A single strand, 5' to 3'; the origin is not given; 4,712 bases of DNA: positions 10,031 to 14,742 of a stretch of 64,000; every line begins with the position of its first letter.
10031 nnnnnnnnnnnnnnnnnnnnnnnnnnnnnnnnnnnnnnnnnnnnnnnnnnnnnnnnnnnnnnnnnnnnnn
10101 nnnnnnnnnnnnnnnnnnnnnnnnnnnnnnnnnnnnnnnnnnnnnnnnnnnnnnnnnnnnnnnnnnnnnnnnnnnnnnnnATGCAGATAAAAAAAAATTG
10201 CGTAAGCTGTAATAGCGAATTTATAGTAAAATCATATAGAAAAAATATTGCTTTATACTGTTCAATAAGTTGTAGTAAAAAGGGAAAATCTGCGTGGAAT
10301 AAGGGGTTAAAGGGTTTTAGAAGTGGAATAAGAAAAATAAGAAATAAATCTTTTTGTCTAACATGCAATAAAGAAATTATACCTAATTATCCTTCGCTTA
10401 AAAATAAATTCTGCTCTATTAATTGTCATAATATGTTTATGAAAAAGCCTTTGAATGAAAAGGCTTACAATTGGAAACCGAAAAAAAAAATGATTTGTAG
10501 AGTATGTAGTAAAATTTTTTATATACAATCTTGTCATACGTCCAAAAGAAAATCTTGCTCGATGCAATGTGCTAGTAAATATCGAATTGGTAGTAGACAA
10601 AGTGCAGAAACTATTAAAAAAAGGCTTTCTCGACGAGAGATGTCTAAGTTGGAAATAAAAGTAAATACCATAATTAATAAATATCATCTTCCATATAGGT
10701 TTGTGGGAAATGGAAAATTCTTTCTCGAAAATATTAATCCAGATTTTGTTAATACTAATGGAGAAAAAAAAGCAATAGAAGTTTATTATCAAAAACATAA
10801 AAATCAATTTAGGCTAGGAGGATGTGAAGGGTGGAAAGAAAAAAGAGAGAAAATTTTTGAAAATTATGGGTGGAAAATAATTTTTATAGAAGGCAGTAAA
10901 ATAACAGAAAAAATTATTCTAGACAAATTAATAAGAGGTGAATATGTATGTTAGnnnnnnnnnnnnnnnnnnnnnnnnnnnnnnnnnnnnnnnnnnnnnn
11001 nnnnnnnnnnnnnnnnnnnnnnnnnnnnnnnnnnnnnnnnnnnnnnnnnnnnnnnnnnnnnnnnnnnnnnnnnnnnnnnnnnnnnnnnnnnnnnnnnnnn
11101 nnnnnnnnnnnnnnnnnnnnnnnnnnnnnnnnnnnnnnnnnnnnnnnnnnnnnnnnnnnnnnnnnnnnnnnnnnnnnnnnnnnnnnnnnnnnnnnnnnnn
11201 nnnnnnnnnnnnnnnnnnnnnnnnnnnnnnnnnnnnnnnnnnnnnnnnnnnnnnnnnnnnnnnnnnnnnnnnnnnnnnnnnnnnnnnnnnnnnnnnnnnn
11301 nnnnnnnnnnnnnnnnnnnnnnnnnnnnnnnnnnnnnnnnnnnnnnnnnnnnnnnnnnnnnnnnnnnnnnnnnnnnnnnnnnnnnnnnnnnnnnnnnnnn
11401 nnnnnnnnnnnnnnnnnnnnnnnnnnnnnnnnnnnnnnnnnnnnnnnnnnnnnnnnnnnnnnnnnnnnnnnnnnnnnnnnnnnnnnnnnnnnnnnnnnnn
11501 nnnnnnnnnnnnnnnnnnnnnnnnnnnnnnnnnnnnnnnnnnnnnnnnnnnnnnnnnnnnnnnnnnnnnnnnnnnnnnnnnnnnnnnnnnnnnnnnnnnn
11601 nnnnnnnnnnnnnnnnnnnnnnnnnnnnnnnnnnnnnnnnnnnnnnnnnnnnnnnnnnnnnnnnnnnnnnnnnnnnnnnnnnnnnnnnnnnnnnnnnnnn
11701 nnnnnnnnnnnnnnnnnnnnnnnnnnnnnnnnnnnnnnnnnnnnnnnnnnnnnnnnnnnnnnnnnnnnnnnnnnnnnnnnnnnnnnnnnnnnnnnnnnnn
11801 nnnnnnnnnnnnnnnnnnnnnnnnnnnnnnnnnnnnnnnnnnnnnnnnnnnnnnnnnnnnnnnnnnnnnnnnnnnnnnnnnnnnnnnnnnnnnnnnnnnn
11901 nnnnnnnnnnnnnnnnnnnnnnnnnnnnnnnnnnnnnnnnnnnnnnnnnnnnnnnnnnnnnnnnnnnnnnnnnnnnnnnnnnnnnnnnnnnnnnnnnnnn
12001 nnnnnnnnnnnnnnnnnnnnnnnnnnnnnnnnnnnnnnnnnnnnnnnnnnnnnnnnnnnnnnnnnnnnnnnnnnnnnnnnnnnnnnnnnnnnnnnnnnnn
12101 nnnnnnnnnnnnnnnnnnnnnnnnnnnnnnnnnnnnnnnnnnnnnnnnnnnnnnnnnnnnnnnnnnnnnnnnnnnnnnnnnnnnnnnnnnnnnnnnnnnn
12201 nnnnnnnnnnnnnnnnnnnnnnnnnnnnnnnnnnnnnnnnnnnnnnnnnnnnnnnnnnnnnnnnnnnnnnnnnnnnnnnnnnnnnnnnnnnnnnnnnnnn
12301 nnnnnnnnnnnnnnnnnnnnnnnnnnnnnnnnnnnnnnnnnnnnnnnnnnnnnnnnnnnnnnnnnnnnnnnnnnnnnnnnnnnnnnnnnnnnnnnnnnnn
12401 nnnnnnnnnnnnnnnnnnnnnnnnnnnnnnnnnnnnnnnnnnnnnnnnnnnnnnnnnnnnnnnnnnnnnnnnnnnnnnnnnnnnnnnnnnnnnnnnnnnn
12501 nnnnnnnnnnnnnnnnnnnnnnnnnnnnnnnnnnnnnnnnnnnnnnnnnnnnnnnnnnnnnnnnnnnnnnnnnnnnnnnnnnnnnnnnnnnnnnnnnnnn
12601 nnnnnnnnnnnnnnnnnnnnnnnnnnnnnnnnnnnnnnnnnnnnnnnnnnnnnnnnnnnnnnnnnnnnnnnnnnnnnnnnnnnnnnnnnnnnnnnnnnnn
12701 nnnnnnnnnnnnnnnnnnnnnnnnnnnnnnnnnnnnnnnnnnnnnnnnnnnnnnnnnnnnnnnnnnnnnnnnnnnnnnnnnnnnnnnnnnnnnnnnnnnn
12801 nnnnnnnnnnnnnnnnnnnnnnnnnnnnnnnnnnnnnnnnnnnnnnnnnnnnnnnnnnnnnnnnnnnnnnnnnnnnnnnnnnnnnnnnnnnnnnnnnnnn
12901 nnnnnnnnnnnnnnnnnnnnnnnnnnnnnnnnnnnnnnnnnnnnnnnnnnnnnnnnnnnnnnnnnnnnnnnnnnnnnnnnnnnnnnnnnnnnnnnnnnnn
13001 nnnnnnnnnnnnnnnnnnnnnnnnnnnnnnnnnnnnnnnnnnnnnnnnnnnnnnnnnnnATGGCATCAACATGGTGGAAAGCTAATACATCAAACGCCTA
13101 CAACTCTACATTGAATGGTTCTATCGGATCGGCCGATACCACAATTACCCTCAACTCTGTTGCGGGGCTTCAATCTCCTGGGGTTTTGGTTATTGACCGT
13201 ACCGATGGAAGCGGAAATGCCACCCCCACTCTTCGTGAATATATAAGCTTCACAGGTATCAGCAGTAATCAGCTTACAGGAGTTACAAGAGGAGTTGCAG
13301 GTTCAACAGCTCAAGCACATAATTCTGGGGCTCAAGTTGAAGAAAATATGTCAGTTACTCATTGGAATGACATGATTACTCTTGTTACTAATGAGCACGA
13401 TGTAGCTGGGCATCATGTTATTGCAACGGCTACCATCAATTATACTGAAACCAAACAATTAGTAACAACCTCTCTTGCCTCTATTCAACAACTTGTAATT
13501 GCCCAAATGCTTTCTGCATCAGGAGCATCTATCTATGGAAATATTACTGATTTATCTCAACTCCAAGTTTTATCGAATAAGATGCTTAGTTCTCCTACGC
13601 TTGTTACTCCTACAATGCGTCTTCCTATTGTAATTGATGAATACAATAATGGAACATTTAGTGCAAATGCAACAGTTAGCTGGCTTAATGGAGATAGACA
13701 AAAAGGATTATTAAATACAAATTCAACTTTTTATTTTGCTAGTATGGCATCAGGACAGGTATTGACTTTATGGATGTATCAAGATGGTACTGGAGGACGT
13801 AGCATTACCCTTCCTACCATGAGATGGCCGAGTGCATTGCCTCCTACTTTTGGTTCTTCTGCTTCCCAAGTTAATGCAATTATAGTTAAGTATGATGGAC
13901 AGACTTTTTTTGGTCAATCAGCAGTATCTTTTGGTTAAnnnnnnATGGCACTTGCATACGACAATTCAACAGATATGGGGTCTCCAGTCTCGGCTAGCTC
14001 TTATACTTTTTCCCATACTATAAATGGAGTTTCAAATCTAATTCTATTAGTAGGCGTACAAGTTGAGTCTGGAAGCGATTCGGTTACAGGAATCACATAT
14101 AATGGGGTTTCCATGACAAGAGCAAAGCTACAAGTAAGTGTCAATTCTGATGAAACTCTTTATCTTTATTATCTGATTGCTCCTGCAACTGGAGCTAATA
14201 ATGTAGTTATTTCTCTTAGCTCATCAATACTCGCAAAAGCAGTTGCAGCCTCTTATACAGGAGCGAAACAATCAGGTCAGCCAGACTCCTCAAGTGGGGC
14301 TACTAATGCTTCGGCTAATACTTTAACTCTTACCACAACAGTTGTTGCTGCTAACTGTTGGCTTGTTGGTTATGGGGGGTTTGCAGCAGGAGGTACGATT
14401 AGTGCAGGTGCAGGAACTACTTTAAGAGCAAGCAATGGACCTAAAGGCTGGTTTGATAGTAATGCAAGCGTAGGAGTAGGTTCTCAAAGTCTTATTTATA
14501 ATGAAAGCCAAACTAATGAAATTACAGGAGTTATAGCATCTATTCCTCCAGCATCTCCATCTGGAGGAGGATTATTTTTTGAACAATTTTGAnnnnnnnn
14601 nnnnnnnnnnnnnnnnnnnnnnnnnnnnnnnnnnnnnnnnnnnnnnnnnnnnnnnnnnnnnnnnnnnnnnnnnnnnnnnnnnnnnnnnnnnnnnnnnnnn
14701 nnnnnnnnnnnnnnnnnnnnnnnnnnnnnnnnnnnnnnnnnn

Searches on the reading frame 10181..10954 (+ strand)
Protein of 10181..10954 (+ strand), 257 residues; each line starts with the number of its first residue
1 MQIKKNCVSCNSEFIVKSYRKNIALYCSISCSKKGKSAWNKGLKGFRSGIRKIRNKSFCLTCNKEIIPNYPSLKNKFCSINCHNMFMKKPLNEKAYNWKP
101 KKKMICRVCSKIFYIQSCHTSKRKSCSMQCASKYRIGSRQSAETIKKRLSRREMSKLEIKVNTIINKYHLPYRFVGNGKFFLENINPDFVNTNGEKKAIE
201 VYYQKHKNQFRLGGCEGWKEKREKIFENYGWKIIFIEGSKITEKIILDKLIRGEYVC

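Call 46: search_protein_families(library=phrogs, proteins=[window:10181-10954:+], max_evalue=0.001)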
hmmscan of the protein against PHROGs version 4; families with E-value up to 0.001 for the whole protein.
window:10181-10954:+ (257 aa): 2 families
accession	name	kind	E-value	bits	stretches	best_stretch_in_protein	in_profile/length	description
phrog_1271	-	DNA, RNA and nucleotide metabolism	7.6e-09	36.4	1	3-65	211-275/361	HNH endonuclease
phrog_2308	-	unknown function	7.9e-07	30.2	1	51-140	50-135/138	-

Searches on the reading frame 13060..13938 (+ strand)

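Call 5: search_protein_families(library=pfam, proteins=[window:13060-13938:+], max_evalue=0.1)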
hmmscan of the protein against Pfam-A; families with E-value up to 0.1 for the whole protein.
window:13060-13938:+ (292 aa): 0 families

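Call 6: search_protein_families(library=phrogs, proteins=[window:13060-13938:+], max_evalue=0.01)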
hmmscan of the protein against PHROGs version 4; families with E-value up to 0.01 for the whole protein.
window:13060-13938:+ (292 aa): 2 families
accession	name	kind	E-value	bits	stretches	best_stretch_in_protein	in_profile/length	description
phrog_11439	-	tail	9.3e-05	21.8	1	7-109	193-285/775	tail fiber protein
phrog_1101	-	tail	0.0011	17.9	1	15-93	556-628/1405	tail protein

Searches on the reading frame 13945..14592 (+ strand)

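Call 5: search_protein_families(library=pfam, proteins=[window:13945-14592:+], max_evalue=0.1)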
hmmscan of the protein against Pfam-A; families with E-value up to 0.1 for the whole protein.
window:13945-14592:+ (215 aa): 0 families

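Call 6: search_protein_families(library=phrogs, proteins=[window:13945-14592:+], max_evalue=0.01)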
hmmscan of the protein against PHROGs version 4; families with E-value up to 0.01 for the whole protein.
window:13945-14592:+ (215 aa): 1 family
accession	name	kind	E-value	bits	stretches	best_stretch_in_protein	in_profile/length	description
phrog_553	-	tail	2.7e-12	47.3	1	4-171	117-277/512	minor tail protein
